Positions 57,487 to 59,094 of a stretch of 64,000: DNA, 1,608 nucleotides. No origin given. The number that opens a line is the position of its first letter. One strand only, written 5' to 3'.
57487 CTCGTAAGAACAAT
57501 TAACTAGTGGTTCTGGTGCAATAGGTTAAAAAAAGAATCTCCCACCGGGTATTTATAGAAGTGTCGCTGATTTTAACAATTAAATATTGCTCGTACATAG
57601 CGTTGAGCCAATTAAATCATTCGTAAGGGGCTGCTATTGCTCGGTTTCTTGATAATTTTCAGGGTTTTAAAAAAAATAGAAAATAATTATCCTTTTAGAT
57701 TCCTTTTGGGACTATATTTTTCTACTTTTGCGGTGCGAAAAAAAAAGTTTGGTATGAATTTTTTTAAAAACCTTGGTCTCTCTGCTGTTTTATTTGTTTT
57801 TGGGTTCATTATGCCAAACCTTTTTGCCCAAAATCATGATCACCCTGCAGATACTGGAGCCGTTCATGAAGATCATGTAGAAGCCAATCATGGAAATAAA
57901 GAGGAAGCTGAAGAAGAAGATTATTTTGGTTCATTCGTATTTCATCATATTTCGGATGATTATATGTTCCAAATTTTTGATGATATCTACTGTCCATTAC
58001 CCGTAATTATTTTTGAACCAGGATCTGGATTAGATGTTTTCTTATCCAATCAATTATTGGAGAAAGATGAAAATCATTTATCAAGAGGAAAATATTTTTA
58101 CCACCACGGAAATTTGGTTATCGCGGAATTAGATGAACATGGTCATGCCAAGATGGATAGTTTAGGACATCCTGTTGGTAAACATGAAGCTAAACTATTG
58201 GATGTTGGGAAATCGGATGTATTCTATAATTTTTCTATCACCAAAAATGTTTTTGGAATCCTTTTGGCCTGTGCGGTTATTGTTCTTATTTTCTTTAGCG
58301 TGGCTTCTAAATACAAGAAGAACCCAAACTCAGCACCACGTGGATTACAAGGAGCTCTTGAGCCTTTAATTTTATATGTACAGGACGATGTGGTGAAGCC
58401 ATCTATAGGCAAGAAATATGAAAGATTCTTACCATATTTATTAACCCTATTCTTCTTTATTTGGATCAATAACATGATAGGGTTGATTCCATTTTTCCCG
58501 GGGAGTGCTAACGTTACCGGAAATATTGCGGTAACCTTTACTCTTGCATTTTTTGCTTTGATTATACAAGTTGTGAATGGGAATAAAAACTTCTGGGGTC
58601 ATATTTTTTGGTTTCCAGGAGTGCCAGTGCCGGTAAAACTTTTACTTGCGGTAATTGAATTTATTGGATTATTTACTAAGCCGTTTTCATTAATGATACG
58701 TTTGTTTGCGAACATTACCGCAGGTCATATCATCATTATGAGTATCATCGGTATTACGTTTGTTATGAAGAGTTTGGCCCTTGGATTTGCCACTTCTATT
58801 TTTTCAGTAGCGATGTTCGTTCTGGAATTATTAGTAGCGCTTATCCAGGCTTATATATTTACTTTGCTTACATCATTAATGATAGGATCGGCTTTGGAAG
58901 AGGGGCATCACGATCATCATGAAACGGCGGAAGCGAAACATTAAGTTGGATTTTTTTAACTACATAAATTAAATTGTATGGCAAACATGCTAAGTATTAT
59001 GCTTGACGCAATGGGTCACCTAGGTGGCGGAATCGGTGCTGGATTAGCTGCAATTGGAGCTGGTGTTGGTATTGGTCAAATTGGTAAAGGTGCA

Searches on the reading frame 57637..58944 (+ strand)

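Call 58: search_protein_families(library=pfam, proteins=[window:57637-58944:+], max_evalue=0.0001)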
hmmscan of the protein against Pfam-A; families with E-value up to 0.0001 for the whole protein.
window:57637-58944:+ (435 aa): 1 family
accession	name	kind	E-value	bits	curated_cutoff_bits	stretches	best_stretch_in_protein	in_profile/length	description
PF00119.25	ATP-synt_A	-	3.8e-56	190.8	33.9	1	209-414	5-214/217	ATP synthase A chain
